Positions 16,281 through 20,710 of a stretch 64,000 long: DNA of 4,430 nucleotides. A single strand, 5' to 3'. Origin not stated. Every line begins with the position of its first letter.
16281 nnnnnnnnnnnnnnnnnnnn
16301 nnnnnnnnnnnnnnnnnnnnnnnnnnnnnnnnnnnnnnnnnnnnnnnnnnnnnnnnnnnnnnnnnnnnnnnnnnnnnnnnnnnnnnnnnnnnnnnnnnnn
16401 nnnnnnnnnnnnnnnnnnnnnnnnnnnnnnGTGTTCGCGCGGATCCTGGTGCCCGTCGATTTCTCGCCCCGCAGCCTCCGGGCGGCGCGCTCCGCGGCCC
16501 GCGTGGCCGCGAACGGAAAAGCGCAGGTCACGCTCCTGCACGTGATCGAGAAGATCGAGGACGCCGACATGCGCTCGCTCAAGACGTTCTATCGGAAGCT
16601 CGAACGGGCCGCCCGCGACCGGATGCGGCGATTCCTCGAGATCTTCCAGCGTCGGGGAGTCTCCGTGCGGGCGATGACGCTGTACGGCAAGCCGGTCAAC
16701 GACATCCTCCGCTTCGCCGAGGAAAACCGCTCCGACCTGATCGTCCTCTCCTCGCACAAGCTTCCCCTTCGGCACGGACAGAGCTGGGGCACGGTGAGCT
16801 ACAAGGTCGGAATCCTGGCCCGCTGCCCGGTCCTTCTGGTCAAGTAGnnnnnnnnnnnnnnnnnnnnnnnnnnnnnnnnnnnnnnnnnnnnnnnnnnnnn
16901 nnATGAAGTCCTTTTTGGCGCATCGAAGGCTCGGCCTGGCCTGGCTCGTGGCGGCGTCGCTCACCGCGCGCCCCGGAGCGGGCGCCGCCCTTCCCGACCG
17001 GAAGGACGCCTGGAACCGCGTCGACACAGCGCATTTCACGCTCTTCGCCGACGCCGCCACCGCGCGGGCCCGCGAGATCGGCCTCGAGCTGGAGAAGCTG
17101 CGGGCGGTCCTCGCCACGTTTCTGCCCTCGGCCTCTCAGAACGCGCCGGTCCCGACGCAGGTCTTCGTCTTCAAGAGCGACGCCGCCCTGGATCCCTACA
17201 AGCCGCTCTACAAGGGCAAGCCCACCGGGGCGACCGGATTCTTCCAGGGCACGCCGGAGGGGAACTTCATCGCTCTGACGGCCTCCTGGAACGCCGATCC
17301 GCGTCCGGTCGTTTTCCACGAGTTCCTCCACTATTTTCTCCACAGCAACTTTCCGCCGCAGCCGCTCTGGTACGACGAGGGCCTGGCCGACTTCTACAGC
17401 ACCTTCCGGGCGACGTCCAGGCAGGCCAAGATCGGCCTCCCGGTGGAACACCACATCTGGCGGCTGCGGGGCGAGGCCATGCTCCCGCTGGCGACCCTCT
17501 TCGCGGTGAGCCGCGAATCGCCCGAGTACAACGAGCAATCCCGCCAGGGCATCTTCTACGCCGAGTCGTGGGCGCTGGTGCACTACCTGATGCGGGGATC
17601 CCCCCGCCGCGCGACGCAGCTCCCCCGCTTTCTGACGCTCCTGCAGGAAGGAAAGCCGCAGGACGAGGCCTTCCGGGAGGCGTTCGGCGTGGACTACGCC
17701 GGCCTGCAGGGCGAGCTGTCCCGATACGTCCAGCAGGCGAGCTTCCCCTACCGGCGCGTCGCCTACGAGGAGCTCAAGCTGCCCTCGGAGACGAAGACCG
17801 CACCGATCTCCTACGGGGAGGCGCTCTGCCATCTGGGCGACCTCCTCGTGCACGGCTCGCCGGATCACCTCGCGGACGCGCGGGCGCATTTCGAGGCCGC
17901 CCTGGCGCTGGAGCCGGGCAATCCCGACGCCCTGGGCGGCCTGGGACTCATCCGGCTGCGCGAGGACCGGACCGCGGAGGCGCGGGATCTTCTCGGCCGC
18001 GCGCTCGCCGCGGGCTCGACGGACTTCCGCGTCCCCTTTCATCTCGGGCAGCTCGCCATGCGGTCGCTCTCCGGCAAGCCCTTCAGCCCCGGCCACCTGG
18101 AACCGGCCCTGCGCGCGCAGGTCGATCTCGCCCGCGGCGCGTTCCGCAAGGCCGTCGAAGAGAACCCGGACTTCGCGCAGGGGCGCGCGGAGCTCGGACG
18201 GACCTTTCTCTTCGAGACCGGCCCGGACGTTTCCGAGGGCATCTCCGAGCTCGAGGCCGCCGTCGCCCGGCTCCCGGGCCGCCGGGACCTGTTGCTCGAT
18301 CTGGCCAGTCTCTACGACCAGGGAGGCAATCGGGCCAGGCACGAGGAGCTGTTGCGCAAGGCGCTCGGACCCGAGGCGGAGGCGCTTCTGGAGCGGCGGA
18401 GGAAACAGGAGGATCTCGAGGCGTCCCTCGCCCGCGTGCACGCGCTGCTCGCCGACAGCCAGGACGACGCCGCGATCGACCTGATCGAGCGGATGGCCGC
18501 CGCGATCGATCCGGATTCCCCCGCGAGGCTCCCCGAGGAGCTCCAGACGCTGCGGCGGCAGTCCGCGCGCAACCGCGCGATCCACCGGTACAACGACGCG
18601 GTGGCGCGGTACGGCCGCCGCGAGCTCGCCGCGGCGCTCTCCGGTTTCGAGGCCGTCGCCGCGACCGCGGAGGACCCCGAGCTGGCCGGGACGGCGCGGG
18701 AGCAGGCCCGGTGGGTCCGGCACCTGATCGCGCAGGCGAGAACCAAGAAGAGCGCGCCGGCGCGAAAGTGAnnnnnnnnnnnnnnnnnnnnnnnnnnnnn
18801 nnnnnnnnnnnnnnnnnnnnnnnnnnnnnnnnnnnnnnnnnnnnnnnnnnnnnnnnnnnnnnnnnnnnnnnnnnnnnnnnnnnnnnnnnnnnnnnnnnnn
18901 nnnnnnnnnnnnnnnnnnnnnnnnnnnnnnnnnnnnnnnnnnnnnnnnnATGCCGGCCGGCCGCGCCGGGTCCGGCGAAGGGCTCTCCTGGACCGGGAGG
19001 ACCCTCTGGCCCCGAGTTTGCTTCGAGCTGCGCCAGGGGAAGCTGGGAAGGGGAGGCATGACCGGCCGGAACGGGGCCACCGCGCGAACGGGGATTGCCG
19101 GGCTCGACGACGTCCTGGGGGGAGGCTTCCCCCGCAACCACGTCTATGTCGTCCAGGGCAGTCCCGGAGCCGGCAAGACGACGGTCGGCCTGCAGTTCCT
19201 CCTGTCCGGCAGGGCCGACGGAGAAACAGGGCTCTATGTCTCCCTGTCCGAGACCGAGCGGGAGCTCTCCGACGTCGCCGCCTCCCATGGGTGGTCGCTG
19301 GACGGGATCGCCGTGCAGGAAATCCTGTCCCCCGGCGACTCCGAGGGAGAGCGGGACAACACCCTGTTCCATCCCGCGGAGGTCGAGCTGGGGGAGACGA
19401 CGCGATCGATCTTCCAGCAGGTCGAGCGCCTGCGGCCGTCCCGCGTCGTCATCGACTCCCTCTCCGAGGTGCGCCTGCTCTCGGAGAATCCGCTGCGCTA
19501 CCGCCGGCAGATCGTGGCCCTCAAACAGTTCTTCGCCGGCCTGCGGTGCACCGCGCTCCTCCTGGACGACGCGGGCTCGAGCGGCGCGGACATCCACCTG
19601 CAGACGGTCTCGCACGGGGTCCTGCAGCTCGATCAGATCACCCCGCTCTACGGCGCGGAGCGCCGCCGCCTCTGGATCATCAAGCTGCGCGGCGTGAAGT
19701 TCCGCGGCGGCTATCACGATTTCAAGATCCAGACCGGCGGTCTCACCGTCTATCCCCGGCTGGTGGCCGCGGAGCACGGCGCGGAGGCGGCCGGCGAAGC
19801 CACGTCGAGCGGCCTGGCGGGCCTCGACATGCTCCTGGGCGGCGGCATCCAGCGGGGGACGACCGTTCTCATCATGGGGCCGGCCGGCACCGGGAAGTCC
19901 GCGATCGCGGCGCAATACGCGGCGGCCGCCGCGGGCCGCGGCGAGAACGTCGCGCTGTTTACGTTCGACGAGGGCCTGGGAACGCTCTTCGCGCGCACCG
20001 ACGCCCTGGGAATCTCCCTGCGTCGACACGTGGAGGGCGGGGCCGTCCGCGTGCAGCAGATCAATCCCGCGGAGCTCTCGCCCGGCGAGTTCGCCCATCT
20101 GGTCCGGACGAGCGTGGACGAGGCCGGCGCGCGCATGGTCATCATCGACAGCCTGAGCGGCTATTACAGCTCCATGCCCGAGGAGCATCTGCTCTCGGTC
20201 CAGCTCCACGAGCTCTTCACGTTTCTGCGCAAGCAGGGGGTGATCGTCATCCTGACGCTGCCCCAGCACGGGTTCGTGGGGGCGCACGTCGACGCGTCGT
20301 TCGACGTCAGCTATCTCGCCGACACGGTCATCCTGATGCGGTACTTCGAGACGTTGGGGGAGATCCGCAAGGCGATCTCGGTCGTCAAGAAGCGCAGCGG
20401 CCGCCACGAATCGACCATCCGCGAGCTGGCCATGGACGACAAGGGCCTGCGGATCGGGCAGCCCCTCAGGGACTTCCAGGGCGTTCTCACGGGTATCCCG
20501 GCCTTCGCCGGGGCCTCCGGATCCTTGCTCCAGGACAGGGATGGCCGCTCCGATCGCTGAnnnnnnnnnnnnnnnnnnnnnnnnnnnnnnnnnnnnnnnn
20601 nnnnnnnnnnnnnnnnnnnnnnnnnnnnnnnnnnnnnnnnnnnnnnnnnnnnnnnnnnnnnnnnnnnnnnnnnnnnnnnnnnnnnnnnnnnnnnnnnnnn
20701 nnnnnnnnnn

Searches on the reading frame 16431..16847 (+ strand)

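Call 60: search_protein_families(library=pfam, proteins=[window:16431-16847:+], max_evalue=0.00001)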
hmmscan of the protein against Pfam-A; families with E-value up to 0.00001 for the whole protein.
window:16431-16847:+ (138 aa): 1 family
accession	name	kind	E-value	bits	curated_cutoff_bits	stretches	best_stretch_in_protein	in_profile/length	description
PF00582.32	Usp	-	2.8e-24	86.7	24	1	1-138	1-141/141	Universal stress protein family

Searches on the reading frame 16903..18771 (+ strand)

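Call 60: search_protein_families(library=pfam, proteins=[window:16903-18771:+], max_evalue=0.00001)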
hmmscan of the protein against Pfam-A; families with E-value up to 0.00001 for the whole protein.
window:16903-18771:+ (622 aa): 5 families
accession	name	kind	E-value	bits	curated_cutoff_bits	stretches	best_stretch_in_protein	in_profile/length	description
PF14559.12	TPR_19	-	4.8e-09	36.9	25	1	323-373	7-57/68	Tetratricopeptide repeat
PF13431.12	TPR_17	-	7.3e-07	29.4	24.4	0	330-361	2-33/34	Tetratricopeptide repeat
PF13428.12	TPR_14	-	1.3e-06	28.9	23.5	0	322-348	16-42/44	Tetratricopeptide repeat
PF07719.23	TPR_2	-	1.8e-06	28.1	27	0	322-340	16-34/34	Tetratricopeptide repeat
PF13432.12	TPR_16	-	5.4e-06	27.2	32.7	1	323-374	13-64/65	Tetratricopeptide repeat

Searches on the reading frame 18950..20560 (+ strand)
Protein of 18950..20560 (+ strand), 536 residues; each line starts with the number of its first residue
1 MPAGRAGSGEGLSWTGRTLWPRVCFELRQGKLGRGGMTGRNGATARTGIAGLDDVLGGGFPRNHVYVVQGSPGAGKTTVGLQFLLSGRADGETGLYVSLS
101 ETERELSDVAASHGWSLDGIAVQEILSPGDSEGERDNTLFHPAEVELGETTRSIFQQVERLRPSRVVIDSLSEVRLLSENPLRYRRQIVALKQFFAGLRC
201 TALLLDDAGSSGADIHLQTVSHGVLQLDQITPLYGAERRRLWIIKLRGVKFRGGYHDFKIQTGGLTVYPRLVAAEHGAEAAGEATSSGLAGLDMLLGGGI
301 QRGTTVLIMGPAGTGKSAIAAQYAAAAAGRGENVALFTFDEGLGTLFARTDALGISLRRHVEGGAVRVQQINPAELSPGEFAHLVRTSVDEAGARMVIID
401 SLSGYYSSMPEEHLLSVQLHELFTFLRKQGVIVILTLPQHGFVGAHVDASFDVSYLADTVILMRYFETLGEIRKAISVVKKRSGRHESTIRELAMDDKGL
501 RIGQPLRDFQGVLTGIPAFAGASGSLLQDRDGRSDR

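Call 60: search_protein_families(library=pfam, proteins=[window:18950-20560:+], max_evalue=0.00001)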
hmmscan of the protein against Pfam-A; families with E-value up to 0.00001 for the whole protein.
window:18950-20560:+ (536 aa): 10 families
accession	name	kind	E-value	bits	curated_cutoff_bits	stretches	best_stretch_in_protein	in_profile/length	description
PF06745.19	ATPase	-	1.7e-71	240.7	26.6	2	46-270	2-229/231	KaiC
PF13481.12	AAA_25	-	7.2e-16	58.8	27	1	292-407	22-157/195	AAA domain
PF13191.12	AAA_16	-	2.3e-08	35.1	32.6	0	301-392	22-127/167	AAA ATPase domain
PF00154.27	RecA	-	5.4e-08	33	27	0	282-357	30-104/262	recA bacterial DNA recombination protein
PF03796.21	DnaB_C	-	6.8e-08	32.6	27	0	286-400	3-108/255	DnaB-like helicase C terminal domain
PF09848.15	SLFN-g3_helicase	-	1.4e-07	31.5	24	0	64-104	2-44/354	Schlafen group 3, DNA/RNA helicase domain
PF20720.3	nSTAND3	-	3.9e-07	30.3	27.2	0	304-333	18-47/155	Novel STAND NTPase 3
PF05625.17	PAXNEB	-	1.7e-06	27.8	28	0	284-314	18-48/366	PAXNEB protein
PF25199.1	nSTAND_NTPase5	-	8.1e-06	26.2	34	0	302-336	40-75/145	Novel STAND NTPase 5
PF13479.12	AAA_24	-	8.7e-06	26.1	27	0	304-350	3-41/195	AAA domain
